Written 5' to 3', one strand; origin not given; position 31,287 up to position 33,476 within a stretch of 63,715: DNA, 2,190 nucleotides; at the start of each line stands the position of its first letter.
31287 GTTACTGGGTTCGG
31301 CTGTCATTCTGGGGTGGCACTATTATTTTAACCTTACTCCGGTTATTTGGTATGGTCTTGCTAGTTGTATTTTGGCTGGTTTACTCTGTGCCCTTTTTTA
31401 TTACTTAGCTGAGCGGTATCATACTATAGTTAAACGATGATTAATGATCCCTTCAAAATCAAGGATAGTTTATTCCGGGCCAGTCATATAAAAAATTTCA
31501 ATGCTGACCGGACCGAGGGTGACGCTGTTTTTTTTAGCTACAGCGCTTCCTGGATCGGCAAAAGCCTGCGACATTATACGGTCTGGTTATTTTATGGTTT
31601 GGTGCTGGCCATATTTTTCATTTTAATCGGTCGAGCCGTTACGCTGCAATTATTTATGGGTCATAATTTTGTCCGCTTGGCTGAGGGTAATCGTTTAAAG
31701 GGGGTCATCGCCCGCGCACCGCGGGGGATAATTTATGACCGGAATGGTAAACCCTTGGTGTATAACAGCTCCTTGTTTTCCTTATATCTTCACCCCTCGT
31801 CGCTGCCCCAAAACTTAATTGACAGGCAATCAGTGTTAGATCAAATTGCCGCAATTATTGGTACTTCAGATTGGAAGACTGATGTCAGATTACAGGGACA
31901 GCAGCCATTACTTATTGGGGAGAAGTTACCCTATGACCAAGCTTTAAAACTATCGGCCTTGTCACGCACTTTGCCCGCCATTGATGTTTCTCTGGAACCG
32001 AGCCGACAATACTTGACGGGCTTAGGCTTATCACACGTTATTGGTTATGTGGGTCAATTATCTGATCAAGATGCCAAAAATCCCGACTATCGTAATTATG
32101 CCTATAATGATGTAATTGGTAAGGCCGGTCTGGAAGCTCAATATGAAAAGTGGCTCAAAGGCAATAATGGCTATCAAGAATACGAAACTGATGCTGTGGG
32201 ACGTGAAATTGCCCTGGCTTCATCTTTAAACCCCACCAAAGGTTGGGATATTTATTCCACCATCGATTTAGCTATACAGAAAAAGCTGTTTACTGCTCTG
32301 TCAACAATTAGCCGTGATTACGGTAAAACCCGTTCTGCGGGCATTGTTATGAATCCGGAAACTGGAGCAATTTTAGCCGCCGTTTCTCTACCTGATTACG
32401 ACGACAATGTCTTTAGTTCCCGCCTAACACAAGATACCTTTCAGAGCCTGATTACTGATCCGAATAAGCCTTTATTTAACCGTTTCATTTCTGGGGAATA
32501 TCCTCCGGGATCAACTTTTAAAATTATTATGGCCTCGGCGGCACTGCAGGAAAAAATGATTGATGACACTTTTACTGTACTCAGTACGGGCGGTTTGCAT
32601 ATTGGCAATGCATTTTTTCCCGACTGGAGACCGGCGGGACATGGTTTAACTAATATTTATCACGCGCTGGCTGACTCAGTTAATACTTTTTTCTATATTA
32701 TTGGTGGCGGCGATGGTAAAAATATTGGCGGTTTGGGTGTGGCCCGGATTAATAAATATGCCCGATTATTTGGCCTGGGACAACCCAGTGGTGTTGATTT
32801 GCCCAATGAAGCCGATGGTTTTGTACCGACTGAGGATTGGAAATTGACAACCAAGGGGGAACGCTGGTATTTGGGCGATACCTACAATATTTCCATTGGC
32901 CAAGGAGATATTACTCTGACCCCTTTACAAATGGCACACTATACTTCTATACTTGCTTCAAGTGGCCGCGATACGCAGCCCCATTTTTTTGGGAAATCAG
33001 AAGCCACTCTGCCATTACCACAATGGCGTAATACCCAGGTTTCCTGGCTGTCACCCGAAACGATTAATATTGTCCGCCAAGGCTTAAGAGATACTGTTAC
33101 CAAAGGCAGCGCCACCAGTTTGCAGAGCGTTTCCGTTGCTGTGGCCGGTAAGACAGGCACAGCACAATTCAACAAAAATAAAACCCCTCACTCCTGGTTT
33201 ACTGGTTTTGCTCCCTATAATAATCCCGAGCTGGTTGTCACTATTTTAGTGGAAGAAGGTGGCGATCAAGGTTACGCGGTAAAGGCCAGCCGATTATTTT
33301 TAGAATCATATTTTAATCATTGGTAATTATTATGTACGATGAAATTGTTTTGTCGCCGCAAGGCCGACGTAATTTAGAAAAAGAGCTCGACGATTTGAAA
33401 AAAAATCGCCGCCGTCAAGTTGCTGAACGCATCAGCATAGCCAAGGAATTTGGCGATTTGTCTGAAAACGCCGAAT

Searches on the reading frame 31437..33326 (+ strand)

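Call 92: search_protein_families(library=pfam, max_evalue=0.001, proteins=[window:31437-33326:+])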
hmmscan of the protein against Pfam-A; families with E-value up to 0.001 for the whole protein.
window:31437-33326:+ (629 aa): 2 families
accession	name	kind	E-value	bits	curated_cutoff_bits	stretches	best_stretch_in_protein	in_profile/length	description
PF00905.27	Transpeptidase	-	2.6e-58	198.1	22.1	1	303-617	4-291/299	Penicillin binding protein transpeptidase domain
PF03717.20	PBP_dimer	-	3.2e-35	122.6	24.4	1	93-258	3-176/180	Penicillin-binding Protein dimerisation domain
